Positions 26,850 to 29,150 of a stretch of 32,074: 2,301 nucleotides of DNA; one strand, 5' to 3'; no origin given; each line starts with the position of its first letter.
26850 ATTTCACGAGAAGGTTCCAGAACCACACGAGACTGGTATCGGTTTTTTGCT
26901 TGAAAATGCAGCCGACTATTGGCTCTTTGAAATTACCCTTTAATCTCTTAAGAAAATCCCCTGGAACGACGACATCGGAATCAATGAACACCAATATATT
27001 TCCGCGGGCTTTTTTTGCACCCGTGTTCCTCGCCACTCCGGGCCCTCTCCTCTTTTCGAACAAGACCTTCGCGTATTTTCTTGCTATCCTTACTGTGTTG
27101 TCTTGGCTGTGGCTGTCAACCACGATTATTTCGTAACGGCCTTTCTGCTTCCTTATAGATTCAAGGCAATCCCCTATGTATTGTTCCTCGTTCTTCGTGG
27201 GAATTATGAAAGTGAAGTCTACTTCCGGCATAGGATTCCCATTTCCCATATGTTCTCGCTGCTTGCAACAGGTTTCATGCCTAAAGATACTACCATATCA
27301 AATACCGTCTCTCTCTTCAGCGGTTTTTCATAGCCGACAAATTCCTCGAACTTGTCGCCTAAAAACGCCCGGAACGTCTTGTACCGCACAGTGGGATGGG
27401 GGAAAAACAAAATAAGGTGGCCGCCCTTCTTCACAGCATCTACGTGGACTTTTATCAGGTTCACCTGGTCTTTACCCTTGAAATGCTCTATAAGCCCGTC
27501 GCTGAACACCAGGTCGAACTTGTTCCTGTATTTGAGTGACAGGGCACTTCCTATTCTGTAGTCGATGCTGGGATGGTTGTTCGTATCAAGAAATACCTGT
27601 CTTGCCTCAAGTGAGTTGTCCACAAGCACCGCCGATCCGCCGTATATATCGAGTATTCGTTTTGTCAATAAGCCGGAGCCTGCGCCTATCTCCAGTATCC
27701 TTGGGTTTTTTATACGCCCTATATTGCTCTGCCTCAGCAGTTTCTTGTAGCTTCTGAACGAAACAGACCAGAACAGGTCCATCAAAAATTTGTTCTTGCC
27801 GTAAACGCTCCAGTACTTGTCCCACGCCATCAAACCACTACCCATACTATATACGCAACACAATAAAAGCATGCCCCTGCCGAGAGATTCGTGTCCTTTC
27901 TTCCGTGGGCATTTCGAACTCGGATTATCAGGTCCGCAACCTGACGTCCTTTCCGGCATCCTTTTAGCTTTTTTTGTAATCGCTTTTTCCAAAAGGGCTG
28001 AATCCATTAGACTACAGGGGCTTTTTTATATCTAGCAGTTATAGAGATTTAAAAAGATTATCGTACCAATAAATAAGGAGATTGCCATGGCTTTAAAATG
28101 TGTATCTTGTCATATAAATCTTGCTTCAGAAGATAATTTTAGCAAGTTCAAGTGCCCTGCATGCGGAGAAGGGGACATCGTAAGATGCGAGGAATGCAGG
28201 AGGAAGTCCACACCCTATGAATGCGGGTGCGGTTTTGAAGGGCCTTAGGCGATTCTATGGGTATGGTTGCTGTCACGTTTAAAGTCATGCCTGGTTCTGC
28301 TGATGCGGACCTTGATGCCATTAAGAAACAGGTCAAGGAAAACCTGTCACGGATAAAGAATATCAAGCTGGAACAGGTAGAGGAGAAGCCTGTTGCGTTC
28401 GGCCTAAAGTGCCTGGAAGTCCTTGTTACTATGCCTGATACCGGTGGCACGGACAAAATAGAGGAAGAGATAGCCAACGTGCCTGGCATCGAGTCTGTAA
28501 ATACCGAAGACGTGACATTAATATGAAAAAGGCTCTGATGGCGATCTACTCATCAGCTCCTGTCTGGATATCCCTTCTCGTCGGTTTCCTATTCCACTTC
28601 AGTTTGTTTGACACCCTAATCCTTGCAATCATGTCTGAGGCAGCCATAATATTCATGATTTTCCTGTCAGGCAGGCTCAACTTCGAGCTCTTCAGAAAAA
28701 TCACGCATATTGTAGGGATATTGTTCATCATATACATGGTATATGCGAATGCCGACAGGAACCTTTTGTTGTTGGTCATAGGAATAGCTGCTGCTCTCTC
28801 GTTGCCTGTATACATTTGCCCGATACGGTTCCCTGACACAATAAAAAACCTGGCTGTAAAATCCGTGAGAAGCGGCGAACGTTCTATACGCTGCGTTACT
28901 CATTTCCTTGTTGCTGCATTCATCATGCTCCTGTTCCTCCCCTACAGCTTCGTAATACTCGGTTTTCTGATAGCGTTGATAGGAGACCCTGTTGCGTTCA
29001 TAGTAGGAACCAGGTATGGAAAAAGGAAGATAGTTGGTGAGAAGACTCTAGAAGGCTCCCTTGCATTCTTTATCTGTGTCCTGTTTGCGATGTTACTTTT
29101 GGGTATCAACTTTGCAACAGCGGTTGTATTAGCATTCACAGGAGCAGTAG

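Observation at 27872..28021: Hidden tRNA-Arg(GCG) with two introns at non-canonical positions (D-loop and T-loop), masked by an ORF call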

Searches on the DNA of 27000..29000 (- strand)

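Call 21: search_rna_families(source=window, threshold=evalue, max_evalue=10, start=27000, end=29000, show_alignments=3)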
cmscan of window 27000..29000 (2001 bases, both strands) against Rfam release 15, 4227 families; matches with E-value up to 10: 2.
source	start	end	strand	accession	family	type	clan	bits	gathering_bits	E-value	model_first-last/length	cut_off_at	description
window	28568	28612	+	RF03056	RAGATH-35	Gene; sRNA;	-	17.4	38.9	5.2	1-87/87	no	RAGATH-35 RNA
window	28607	28745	-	RF01500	Afu_198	Gene; snRNA; snoRNA; CD-box;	-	15.4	40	5.4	1-149/149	no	A. fumigatus snoRNA Afu_198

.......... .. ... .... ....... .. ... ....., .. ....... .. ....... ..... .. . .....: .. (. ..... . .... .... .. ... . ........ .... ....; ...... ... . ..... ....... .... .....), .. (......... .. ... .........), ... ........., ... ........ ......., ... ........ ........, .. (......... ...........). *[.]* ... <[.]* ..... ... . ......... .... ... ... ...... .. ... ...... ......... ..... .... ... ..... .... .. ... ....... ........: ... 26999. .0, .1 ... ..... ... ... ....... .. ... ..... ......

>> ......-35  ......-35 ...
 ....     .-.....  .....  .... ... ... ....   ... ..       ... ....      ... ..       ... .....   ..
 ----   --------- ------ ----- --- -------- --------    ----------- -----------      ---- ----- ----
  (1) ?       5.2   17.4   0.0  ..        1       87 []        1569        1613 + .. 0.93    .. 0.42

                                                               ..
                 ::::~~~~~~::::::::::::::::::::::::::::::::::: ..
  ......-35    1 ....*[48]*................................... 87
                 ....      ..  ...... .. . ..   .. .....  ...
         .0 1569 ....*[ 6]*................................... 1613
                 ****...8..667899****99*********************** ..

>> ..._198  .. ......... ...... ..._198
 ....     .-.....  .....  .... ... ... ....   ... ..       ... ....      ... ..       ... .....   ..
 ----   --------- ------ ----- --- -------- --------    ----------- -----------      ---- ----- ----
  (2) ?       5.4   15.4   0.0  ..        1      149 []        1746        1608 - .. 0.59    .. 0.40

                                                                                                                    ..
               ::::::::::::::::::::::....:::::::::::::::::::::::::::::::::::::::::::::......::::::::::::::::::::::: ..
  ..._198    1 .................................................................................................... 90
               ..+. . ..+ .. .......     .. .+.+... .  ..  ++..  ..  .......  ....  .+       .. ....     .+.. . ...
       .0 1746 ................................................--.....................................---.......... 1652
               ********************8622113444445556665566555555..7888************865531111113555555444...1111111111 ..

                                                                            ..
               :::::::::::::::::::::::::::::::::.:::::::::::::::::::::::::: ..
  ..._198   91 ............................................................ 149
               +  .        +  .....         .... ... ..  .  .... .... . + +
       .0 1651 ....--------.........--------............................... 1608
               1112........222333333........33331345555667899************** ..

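Call 49: search_rna_families(sources=[L001, L004, L032, L041], threshold=gathering)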
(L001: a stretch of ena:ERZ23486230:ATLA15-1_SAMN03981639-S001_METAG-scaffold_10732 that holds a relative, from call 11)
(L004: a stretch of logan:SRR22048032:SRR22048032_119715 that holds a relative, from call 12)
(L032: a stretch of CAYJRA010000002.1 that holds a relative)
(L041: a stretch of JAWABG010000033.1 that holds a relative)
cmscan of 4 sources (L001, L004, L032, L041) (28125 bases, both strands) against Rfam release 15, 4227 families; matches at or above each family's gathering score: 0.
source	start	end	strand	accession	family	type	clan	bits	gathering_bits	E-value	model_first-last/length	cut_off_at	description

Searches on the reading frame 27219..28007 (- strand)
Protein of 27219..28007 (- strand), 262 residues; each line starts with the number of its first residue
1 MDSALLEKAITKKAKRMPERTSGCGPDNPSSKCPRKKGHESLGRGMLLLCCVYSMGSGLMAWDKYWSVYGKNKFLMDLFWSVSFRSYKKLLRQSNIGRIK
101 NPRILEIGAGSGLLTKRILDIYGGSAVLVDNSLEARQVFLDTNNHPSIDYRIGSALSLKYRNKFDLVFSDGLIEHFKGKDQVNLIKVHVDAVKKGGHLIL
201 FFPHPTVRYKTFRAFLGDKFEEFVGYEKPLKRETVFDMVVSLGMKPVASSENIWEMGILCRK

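Call 9: find_homologous_proteins(query=window:27219-28007:-)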
Query window:27219-28007:- (262 aa): 15 proteins with E <= 0.001 among 616 candidates.
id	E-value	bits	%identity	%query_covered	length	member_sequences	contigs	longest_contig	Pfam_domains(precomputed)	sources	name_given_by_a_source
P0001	3.6e-172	588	100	98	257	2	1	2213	PF13489.13,PF13649.13,PF08241.19,PF08242.19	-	-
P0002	1.9e-105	370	79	77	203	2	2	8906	PF13489.13,PF13649.13,PF08241.19,PF08242.19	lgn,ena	-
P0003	5.3e-92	326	70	77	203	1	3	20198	PF13847.13,PF13489.13,PF13649.13,PF08241.19,PF08242.19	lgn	-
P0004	6.8e-34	135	39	77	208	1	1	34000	PF13847.13,PF13489.13,PF02353.27,PF05175.21,PF13649.13,PF08241.19,PF08242.19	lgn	-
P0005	2.6e-27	114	35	77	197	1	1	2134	PF13847.13,PF13489.13,PF05175.21,PF13649.13,PF08241.19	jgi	-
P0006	1.3e-26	111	36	77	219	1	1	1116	PF13847.13,PF13489.13,PF13649.13,PF08241.19,PF08242.19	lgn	-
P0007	1.4e-24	105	33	77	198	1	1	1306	PF05175.21,PF13649.13,PF08241.19,PF08242.19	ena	-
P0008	8.2e-21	92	36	77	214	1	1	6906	PF13847.13,PF13489.13,PF08003.18,PF02353.27,PF05175.21,PF13649.13,PF01209.25,PF08241.19,PF08242.19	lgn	-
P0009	3.4e-15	74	34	73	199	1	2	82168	PF13847.13,PF13489.13,PF05175.21,PF13649.13,PF08241.19,PF08242.19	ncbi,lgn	-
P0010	6.5e-14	70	34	66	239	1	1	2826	PF13847.13,PF13489.13,PF13649.13,PF08241.19,PF08242.19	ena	-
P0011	2.7e-13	68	37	56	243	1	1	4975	PF13847.13,PF13489.13,PF13649.13,PF08241.19,PF08242.19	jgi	jgi:SAM-dependent methyltransferase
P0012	4.4e-13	67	41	50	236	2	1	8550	PF13847.13,PF13489.13,PF13649.13,PF08241.19,PF08242.19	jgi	jgi:2-polyprenyl-3-methyl-5-hydroxy-6-metoxy-1,4-benzoquinol methylase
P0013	2.4e-10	58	34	58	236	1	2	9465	PF13847.13,PF13489.13,PF13649.13,PF08241.19,PF08242.19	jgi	jgi:2-polyprenyl-3-methyl-5-hydroxy-6-metoxy-1,4-benzoquinol methylase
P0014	4.7e-9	54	31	54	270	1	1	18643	PF13847.13,PF13489.13,PF02353.27,PF05175.21,PF13649.13,PF08241.19,PF08242.19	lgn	-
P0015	1.5e-4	39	34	55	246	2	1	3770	PF13847.13,PF13649.13,PF08241.19,PF08242.19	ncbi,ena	-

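Call 10: search_protein_families(library=pfam, proteins=[window:27219-28007:-])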
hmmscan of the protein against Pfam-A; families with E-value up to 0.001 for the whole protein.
window:27219-28007:- (262 aa): 5 families
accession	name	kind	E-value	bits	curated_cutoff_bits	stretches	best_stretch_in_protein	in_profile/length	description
PF13649.12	Methyltransf_25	-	2.9e-10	41.1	27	1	104-196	1-97/97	Methyltransferase domain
PF08241.18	Methyltransf_11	-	5.3e-10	40.2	21.2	1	105-200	1-95/95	Methyltransferase domain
PF08242.18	Methyltransf_12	-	4.3e-06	27.8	30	1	105-198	1-98/98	Methyltransferase domain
PF13489.12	Methyltransf_23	-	2.4e-05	24.5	27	1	91-200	14-116/164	Methyltransferase domain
PF13847.12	Methyltransf_31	-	0.00065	19.8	27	0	101-182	4-93/145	Methyltransferase domain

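Call 11: find_encoding_contigs(protein=P0002, flank=3000, max_places=4)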
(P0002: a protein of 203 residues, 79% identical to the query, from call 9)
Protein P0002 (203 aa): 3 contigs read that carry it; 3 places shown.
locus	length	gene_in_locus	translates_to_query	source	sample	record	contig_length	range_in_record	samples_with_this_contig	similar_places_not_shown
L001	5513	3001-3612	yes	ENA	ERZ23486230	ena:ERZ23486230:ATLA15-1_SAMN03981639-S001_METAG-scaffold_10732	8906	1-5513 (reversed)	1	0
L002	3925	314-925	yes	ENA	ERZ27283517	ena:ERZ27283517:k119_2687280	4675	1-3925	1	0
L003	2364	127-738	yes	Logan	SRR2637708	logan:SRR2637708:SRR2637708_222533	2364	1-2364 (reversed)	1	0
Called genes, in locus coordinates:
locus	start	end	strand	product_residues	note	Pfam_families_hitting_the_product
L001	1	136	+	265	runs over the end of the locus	PF03059:NAS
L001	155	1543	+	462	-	-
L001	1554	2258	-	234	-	-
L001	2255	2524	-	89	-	PF00736:EF1_GNE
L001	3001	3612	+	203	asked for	PF13489:Methyltransf_23, PF13649:Methyltransf_25, PF08241:Methyltransf_11, PF08242:Methyltransf_12 (weak)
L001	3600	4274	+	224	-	PF00535:Glycos_transf_2, PF10111:Glyco_tranf_2_2, PF13641:Glyco_tranf_2_3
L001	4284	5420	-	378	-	PF13477:Glyco_trans_4_2, PF13439:Glyco_transf_4, PF13579:Glyco_trans_4_4, PF20706:GT4-conflict (weak), PF00534:Glycos_transf_1, PF13692:Glyco_trans_1_4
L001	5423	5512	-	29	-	?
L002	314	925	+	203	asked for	PF13489:Methyltransf_23, PF13649:Methyltransf_25, PF08241:Methyltransf_11, PF08242:Methyltransf_12 (weak)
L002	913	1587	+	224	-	PF00535:Glycos_transf_2, PF10111:Glyco_tranf_2_2, PF13641:Glyco_tranf_2_3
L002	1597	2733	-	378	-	PF13477:Glyco_trans_4_2, PF13439:Glyco_transf_4, PF13579:Glyco_trans_4_4, PF20706:GT4-conflict (weak), PF00534:Glycos_transf_1, PF13692:Glyco_trans_1_4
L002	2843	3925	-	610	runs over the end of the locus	?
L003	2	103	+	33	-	?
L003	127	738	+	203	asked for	PF13489:Methyltransf_23, PF13649:Methyltransf_25, PF08241:Methyltransf_11, PF08242:Methyltransf_12 (weak)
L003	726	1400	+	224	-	PF00535:Glycos_transf_2, PF10111:Glyco_tranf_2_2, PF13641:Glyco_tranf_2_3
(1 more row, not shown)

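Call 12: find_encoding_contigs(protein=P0003, flank=3000, max_places=4)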
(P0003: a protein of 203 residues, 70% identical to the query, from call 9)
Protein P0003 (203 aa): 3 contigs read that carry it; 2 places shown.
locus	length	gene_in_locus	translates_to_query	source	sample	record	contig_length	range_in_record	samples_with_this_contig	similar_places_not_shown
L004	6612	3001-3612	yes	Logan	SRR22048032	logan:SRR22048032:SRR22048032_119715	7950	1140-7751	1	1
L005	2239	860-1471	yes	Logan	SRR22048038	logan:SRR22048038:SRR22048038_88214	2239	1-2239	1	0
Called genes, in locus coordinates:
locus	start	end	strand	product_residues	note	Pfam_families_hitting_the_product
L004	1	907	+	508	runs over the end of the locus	PF23545:Zn_ribbon_HMPTM, PF04055:Radical_SAM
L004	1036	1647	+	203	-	-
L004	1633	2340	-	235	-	-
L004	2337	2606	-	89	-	PF00736:EF1_GNE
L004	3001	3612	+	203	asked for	PF13489:Methyltransf_23 (weak), PF13847:Methyltransf_31 (weak), PF13649:Methyltransf_25, PF08241:Methyltransf_11, PF08242:Methyltransf_12 (weak)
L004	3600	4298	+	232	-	PF00535:Glycos_transf_2, PF10111:Glyco_tranf_2_2, PF13641:Glyco_tranf_2_3 (weak)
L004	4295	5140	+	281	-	PF01040:UbiA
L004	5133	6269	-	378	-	PF13477:Glyco_trans_4_2 (weak), PF13439:Glyco_transf_4, PF13579:Glyco_trans_4_4, PF20706:GT4-conflict (weak), PF00534:Glycos_transf_1, PF13692:Glyco_trans_1_4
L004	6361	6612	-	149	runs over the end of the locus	?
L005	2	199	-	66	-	?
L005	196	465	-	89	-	PF00736:EF1_GNE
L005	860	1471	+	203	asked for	PF13489:Methyltransf_23 (weak), PF13847:Methyltransf_31 (weak), PF13649:Methyltransf_25, PF08241:Methyltransf_11, PF08242:Methyltransf_12 (weak)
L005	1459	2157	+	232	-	PF00535:Glycos_transf_2, PF10111:Glyco_tranf_2_2, PF13641:Glyco_tranf_2_3 (weak)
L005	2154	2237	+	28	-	?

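Call 13: find_encoding_contigs(protein=P0004, flank=3000, max_places=4)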
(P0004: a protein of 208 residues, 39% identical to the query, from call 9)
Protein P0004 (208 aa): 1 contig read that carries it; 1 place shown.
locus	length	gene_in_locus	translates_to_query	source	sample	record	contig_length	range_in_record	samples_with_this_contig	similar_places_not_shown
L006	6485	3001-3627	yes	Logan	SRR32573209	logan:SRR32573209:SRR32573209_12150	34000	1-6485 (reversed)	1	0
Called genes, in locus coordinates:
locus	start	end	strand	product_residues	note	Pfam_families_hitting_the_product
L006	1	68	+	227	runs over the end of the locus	PF02592:Vut_1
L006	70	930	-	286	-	PF07953:Toxin_R_bind_N, PF13385:Laminin_G_3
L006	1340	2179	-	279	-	PF01501:Glyco_transf_8 (weak)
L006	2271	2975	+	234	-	PF00535:Glycos_transf_2, PF10111:Glyco_tranf_2_2, PF13506:Glyco_transf_21 (weak), PF13641:Glyco_tranf_2_3 (weak), PF13632:Glyco_trans_2_3 (weak)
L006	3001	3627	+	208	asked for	PF02353:CMAS (weak), PF13489:Methyltransf_23, PF05175:MTS (faint), PF13847:Methyltransf_31, PF08241:Methyltransf_11, PF08242:Methyltransf_12, PF13649:Methyltransf_25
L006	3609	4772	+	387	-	PF13477:Glyco_trans_4_2 (weak), PF13439:Glyco_transf_4, PF13579:Glyco_trans_4_4, PF00534:Glycos_transf_1, PF13692:Glyco_trans_1_4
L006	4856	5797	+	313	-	-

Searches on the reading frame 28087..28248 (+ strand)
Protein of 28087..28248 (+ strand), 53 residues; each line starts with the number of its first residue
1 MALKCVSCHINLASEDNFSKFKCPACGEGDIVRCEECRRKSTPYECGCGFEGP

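Call 10: search_protein_families(library=pfam, proteins=[window:28087-28248:+])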
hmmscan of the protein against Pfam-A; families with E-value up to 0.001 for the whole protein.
window:28087-28248:+ (53 aa): 1 family
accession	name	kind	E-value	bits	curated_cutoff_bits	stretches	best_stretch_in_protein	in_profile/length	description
PF07754.17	HVO_2753_ZBP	-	2.6e-14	53.2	33.2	1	5-49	1-46/46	Small zinc finger protein HVO_2753-like, Zn-binding pocket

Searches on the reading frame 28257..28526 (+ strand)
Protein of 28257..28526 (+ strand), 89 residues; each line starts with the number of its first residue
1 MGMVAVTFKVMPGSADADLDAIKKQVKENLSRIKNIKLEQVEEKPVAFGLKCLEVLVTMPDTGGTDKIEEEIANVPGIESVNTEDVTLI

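Call 10: search_protein_families(library=pfam, proteins=[window:28257-28526:+])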
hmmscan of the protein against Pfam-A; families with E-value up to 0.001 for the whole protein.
window:28257-28526:+ (89 aa): 1 family
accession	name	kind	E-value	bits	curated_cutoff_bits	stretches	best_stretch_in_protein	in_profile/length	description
PF00736.24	EF1_GNE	-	1.2e-19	70.6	20.8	1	6-88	2-87/88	EF-1 guanine nucleotide exchange domain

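Call 25: find_homologous_proteins(query=window:28257-28526:+)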
Query window:28257-28526:+ (89 aa): 10 proteins with E <= 0.001 among 10 candidates.
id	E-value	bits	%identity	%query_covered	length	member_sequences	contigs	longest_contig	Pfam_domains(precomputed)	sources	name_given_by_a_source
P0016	8.8e-49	180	100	100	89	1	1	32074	PF00736.25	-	-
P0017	1.2e-28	116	67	100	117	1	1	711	PF00736.25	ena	-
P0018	4.3e-28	114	65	100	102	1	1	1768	PF00736.25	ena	-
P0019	2.6e-27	112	64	100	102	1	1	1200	PF00736.25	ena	-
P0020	7.5e-24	101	60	100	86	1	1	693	PF00736.25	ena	-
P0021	7.9e-22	95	61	100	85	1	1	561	PF00736.25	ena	-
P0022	1.6e-20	90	54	100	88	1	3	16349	PF00736.25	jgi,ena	-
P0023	4.4e-20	89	53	100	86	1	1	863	PF00736.25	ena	-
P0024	4.4e-9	54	45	96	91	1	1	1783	PF00736.25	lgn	-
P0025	5.6e-8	50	47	94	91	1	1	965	PF00736.25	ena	-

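Call 26: find_encoding_contigs(protein=P0022, flank=2500, max_places=4)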
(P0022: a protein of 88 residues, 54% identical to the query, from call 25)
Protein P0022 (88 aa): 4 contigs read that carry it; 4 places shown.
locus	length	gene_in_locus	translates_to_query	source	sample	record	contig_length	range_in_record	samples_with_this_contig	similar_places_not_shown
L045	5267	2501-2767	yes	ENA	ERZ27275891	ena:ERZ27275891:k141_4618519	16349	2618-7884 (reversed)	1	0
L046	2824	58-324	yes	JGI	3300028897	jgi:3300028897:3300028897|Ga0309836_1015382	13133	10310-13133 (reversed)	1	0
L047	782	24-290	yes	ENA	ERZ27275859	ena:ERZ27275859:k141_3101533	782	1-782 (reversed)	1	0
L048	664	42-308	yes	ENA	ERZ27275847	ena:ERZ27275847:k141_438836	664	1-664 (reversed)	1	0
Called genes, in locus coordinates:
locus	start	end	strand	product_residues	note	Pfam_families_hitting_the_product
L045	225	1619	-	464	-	PF02310:B12-binding, PF04055:Radical_SAM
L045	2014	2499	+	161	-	-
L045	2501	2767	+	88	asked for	PF00736:EF1_GNE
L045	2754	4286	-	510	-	PF23545:Zn_ribbon_HMPTM, PF04055:Radical_SAM, PF13353:Fer4_12 (weak)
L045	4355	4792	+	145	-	-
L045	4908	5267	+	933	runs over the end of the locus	PF06848:Disaggr_repeat, PF24517:CBM96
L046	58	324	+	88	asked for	PF00736:EF1_GNE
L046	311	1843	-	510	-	PF23545:Zn_ribbon_HMPTM, PF04055:Radical_SAM, PF13353:Fer4_12 (weak)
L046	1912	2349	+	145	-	-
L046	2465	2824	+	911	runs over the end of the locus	PF06848:Disaggr_repeat, PF24517:CBM96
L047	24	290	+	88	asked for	PF00736:EF1_GNE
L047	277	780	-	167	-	?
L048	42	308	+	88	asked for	PF00736:EF1_GNE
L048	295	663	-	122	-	?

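Call 27: find_encoding_contigs(protein=P0018, flank=2500, max_places=3)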
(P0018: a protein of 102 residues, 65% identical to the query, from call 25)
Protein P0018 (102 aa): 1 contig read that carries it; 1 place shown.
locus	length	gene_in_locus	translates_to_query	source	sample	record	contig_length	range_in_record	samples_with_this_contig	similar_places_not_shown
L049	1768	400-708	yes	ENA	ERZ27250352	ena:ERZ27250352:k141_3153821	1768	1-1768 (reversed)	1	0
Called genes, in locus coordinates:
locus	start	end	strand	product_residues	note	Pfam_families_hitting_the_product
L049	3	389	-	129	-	?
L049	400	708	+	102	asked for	PF00736:EF1_GNE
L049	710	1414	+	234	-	-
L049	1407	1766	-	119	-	?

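Call 28: find_encoding_contigs(protein=P0019, flank=2500, max_places=3)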
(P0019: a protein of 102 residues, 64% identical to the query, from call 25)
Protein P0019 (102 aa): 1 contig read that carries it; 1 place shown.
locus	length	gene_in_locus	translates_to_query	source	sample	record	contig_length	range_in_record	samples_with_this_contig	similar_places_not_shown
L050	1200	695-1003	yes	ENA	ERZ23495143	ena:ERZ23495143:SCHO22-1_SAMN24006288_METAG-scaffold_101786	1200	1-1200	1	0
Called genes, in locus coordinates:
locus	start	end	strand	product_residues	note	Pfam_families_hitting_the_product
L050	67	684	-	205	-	PF13489:Methyltransf_23, PF07021:MetW, PF13847:Methyltransf_31 (weak), PF08241:Methyltransf_11, PF13649:Methyltransf_25 (faint)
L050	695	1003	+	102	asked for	PF00736:EF1_GNE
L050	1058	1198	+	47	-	?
